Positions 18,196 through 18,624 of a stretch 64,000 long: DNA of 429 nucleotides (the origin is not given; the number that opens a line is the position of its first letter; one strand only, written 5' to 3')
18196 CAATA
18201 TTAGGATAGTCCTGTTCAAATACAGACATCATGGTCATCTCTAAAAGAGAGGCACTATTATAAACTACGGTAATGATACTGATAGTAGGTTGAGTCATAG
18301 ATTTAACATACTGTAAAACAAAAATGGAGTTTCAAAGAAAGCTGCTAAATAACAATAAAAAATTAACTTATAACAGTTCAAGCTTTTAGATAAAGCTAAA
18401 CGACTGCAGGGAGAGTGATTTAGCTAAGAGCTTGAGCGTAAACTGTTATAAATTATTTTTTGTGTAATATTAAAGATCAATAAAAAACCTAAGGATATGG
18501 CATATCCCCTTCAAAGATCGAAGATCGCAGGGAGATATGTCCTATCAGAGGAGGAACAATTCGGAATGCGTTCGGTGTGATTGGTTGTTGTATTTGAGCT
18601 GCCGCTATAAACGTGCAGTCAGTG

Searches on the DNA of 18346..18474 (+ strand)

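Call 15: build_rna_model(alignment_id=A2)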
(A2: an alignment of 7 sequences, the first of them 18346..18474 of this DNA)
Model R1 built from alignment A2 (7 sequences, 131 columns); structure: RNAalifold consensus.
model positions 130; base pairs 42; branch points 0; effective number of sequences 1.22; information 0.591 bits per position. Calibrated on 0.2 Mb of random sequence (short: E-values are rough).
structure used (alignment columns):
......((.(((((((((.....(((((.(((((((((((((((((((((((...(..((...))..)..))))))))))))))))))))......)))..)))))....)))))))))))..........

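Call 16: search_with_rna_model(model_id=R1, sources=[window, L001, L002, L003, L004, L005, L006, L007, L008], max_evalue=1)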
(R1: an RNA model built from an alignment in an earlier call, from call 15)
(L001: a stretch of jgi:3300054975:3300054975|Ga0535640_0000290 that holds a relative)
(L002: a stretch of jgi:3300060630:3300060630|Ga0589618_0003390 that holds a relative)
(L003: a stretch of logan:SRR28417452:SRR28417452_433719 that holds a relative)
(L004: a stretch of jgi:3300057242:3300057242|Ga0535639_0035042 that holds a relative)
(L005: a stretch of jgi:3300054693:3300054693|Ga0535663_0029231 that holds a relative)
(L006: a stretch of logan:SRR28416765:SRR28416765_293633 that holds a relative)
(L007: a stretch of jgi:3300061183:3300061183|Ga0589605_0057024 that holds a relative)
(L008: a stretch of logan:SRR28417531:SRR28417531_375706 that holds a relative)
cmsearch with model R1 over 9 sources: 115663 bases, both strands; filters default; matches with E-value up to 1: 30.
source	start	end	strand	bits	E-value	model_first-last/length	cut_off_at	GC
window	61255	61384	-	149.9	9.1e-29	1-130/130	no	0.33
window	41355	41484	+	147.3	3.2e-28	1-130/130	no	0.28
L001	3422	3551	+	147.3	3.2e-28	1-130/130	no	0.28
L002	674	803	+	147.3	3.2e-28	1-130/130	no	0.28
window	58610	58739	+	144.5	1.3e-27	1-130/130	no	0.29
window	47731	47859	+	136.6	6.2e-26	1-130/130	no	0.29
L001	9798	9926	+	136.6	6.2e-26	1-130/130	no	0.29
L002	7050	7178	+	136.6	6.2e-26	1-130/130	no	0.29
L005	3061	3189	+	136.6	6.2e-26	1-130/130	no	0.29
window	29923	30050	+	127.7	4.9e-24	1-130/130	no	0.28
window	18346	18474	+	119.4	3e-22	1-130/130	no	0.26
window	54112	54240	+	111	1.8e-20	1-130/130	no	0.29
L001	16179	16307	+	111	1.8e-20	1-130/130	no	0.29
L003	6314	6435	+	100.4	3.4e-18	1-123/130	3'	0.3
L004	1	70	+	56.2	9.3e-09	61-130/130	5'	0.34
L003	1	61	+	45.2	2e-06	70-130/130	5'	0.31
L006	1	61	+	45.2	2e-06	70-130/130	5'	0.31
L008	1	61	+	45.2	2e-06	70-130/130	5'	0.31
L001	9797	9924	-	35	0.00031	1-130/130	no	0.3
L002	7049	7176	-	35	0.00031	1-130/130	no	0.3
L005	3060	3187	-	35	0.00031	1-130/130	no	0.3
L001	3421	3544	-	33.3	0.00072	1-130/130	no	0.29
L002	673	796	-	33.3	0.00072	1-130/130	no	0.29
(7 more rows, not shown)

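Call 18: search_with_rna_model(model_id=R1, sources=[L009, L010, L011, L012, L013, L014, L015, L016, L017, L018, L019, L020], max_evalue=1, show_alignments=6)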
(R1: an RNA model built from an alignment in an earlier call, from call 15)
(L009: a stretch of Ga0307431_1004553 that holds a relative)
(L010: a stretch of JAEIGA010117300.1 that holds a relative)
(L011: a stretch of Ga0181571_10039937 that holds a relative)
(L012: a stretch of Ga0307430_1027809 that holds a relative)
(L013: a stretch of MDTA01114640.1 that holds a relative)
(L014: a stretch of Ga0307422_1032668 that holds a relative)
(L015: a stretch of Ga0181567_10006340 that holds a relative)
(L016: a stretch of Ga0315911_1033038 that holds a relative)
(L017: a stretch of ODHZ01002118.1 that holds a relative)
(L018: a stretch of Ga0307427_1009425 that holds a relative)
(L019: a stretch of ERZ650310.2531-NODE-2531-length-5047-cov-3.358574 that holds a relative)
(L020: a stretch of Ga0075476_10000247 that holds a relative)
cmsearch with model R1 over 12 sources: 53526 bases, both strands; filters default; matches with E-value up to 1: 1.
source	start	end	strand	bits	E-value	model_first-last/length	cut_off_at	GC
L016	971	1042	-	19.4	0.31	1-130/130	no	0.19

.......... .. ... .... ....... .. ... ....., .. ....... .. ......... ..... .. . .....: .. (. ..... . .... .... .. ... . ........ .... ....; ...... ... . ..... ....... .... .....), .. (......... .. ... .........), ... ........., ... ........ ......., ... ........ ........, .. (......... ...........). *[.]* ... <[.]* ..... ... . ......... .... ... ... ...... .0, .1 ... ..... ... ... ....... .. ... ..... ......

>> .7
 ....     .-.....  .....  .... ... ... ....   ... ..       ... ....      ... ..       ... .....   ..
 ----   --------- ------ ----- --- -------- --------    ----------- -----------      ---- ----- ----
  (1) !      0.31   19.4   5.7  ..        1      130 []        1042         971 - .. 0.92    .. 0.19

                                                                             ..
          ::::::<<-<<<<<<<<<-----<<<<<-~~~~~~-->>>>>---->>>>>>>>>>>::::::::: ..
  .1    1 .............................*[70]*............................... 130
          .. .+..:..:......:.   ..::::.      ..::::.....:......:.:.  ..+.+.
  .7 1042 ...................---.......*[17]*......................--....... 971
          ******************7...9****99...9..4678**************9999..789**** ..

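Call 21: search_with_rna_model(model_id=R1, sources=[L021, L022, L023, L024, L025, L026, L027, L028, L029, L030, L031, L032, L033, L034, L035, L036, L037, L038, L039, L040, L041, L042, L043, L044, L045, L046, L047, L048, L049, L050, L051, L052, L053, L054, L055, L056, L057, L058, L059, L060, L061, L062, L063, L064, L065, L066, L067, L068, L069, L070, L071, L072, L073, L074, L075, L076, L077, L078, L079, L080, L081, L082, L083, L084, L085, L086, L087, L088, L089, L090, L091, L092, L093, L094, L095, L096, L097, L098, L099, L100], max_evalue=1)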
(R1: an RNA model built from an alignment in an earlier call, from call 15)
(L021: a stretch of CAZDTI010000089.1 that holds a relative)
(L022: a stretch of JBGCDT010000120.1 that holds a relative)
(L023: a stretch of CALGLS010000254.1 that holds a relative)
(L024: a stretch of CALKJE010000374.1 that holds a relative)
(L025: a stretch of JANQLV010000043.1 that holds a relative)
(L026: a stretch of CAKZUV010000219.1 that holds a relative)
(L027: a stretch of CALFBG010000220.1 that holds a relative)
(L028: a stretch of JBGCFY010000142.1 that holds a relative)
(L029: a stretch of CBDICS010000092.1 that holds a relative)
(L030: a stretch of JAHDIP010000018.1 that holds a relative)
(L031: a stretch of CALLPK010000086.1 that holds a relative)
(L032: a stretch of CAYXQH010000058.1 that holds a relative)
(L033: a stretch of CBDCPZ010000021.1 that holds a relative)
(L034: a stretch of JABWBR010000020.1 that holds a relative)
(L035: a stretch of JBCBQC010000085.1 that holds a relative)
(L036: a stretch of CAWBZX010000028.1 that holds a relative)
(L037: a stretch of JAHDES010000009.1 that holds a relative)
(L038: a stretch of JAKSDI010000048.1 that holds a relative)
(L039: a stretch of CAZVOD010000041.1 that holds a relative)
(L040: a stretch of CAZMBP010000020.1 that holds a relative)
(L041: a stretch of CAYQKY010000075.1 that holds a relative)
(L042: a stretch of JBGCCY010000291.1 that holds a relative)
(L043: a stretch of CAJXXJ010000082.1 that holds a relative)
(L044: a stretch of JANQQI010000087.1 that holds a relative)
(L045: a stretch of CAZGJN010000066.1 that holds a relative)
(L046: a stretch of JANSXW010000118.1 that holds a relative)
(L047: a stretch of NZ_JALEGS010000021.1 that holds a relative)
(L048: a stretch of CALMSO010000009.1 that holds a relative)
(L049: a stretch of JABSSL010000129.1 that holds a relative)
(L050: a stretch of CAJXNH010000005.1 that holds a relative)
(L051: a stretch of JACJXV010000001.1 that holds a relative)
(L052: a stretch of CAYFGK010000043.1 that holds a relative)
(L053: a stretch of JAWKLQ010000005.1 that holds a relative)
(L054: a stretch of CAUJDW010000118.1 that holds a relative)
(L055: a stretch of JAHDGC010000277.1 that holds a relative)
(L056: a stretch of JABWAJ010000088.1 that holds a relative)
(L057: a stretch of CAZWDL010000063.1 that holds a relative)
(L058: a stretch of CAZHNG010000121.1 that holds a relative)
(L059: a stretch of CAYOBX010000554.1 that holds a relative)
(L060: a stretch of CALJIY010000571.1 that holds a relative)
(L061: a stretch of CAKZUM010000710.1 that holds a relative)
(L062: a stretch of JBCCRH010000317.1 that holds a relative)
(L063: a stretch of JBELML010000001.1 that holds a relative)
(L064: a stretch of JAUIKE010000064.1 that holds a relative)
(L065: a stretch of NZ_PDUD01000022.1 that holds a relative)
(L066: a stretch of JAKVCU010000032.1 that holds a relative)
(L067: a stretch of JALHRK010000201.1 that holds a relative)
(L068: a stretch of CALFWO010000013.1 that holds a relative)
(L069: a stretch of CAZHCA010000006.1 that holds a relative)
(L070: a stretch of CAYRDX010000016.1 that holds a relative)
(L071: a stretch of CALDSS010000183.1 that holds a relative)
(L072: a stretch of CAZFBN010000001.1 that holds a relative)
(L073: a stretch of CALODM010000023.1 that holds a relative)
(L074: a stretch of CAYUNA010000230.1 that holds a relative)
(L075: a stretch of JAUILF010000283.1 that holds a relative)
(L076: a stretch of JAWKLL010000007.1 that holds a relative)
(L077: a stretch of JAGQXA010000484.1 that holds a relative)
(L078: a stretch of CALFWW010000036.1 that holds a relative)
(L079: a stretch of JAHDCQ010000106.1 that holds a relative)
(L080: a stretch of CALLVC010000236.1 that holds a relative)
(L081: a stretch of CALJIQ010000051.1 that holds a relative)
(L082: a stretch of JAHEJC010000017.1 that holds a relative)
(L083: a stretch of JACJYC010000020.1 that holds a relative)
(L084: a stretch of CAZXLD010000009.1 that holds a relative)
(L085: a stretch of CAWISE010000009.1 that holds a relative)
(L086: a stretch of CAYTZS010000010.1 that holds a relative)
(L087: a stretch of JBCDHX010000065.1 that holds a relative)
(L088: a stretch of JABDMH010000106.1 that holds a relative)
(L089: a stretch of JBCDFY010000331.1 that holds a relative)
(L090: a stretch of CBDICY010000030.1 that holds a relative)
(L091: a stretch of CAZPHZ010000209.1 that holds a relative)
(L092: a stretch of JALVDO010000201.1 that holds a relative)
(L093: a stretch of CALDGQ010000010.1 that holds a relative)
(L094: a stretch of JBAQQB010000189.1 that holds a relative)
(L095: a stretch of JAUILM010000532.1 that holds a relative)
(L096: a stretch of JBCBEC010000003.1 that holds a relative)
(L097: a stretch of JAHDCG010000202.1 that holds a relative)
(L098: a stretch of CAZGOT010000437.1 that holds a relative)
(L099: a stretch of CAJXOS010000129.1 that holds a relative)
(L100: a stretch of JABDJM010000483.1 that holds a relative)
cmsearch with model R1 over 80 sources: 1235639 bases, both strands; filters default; matches with E-value up to 1: 5.
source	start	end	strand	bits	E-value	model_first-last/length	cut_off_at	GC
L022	219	346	+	74.4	1.3e-11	1-130/130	no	0.34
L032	2258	2384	+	49.7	2.5e-06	1-130/130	no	0.28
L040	1796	1907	+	39.2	0.00043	1-130/130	no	0.27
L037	6972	7100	+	39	0.00046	1-130/130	no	0.24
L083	14824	14950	+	34.6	0.0041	1-130/130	no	0.33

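Call 36: search_with_rna_model(model_id=R1, sources=[L101, L103, L107, L108, L111], max_evalue=1)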
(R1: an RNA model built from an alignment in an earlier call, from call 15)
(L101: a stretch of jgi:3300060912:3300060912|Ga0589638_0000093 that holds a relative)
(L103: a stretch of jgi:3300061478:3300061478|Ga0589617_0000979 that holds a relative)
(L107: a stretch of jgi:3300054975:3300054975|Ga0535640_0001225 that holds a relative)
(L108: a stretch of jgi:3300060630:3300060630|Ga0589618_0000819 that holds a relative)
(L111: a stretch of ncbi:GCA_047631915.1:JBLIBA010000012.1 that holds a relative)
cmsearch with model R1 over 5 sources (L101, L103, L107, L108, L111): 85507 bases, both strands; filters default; matches with E-value up to 1: 24.
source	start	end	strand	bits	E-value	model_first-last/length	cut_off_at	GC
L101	10092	10221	+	148.7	1.2e-28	1-130/130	no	0.3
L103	830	959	+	148.7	1.2e-28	1-130/130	no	0.3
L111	4951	5079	+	141.9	3.4e-27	1-130/130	no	0.32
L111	8492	8620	-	140.5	6.7e-27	1-130/130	no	0.29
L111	15219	15348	+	138.5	1.8e-26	1-130/130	no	0.31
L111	10047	10176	+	135.4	8.6e-26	1-130/130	no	0.33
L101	16558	16687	+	133.9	1.7e-25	1-130/130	no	0.32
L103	7296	7425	+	133.9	1.7e-25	1-130/130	no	0.32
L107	10056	10185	+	124.6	1.7e-23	1-130/130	no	0.31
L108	3805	3934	+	124.6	1.7e-23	1-130/130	no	0.31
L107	18550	18678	-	117.3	6.3e-22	1-130/130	no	0.31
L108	12299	12427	-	117.3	6.3e-22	1-130/130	no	0.31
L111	15218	15346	-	38.7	3.8e-05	1-130/130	no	0.32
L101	10091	10216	-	38.1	5.2e-05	1-130/130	no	0.3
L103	829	954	-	38.1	5.2e-05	1-130/130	no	0.3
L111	8494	8621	+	34.5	0.0003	1-130/130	no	0.3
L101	16557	16685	-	34.1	0.00037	1-130/130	no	0.32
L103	7295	7423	-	34.1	0.00037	1-130/130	no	0.32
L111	4950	5077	-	33.3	0.00054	1-130/130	no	0.33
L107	10053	10180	-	31.2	0.0015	1-130/130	no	0.3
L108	3802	3929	-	31.2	0.0015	1-130/130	no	0.3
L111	10047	10170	-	21.7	0.16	1-130/130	no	0.34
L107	18552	18679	+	19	0.59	1-130/130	no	0.31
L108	12301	12428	+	19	0.59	1-130/130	no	0.31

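Call 43: search_with_rna_model(model_id=R1, sources=[window, L101, L107, L111, L022, L112], max_evalue=1e-8, make_alignment=true)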
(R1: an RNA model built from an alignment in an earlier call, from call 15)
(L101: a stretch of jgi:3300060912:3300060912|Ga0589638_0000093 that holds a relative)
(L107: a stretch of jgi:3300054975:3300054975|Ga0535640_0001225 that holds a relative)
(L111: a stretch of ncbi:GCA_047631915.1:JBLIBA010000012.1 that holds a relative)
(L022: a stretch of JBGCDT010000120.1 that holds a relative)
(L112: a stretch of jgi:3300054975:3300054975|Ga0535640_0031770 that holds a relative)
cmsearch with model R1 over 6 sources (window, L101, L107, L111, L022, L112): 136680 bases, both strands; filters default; matches with E-value up to 1e-8: 17.
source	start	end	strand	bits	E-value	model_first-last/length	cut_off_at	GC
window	61255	61384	-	149.9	1.1e-28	1-130/130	no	0.33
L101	10092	10221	+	148.7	2e-28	1-130/130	no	0.3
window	41355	41484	+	147.3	3.8e-28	1-130/130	no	0.28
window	58610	58739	+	144.5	1.5e-27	1-130/130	no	0.29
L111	4951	5079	+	141.9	5.4e-27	1-130/130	no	0.32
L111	8492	8620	-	140.5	1.1e-26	1-130/130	no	0.29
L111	15219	15348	+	138.5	3e-26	1-130/130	no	0.31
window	47731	47859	+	136.6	7.3e-26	1-130/130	no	0.29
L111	10047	10176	+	135.4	1.4e-25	1-130/130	no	0.33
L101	16558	16687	+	133.9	2.8e-25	1-130/130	no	0.32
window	29923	30050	+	127.7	5.8e-24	1-130/130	no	0.28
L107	10056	10185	+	124.6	2.8e-23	1-130/130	no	0.31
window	18346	18474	+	119.4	3.5e-22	1-130/130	no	0.26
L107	18550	18678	-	117.3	1e-21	1-130/130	no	0.31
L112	1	107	+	116.4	1.6e-21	24-130/130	5'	0.33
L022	219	346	+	74.4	1.4e-12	1-130/130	no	0.34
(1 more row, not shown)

Alignment A4: 17 matches aligned to the model, 130 columns, each read 5' to 3' on its own strand. Consensus structure (alignment columns), stored with it:
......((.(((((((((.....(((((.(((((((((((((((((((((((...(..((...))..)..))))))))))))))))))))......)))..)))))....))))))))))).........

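Call 68: search_with_rna_model(model_id=R1, sources=[L115, L117, L113, L114], max_evalue=0.001)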
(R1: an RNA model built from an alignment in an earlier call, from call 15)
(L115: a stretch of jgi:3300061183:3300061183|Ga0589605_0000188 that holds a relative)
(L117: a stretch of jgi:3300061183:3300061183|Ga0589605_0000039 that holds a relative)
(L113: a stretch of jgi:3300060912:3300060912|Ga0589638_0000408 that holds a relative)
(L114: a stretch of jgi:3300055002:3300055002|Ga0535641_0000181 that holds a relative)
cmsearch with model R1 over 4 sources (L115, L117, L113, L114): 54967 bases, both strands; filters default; matches with E-value up to 0.001: 15.
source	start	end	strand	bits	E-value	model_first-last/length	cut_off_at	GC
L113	8303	8432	-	149.9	4.3e-29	1-130/130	no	0.33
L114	8303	8432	-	149.9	4.3e-29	1-130/130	no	0.33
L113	5658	5787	+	144.5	6.1e-28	1-130/130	no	0.29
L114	5658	5787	+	144.5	6.1e-28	1-130/130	no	0.29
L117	19949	20078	+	137.8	1.7e-26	1-130/130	no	0.28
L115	1721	1850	-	126.7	3.9e-24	1-130/130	no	0.29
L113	1160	1288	+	111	8.7e-21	1-130/130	no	0.29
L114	1160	1288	+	111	8.7e-21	1-130/130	no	0.29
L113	11594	11695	-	87.8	7.7e-16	29-130/130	5'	0.26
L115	1723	1851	+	37.2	5.1e-05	1-130/130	no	0.3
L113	5657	5785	-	36.1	8.8e-05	1-130/130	no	0.29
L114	5657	5785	-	36.1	8.8e-05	1-130/130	no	0.29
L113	8306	8433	+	35.5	0.00011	1-130/130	no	0.34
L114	8306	8433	+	35.5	0.00011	1-130/130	no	0.34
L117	19948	20071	-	34.6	0.00018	1-130/130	no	0.28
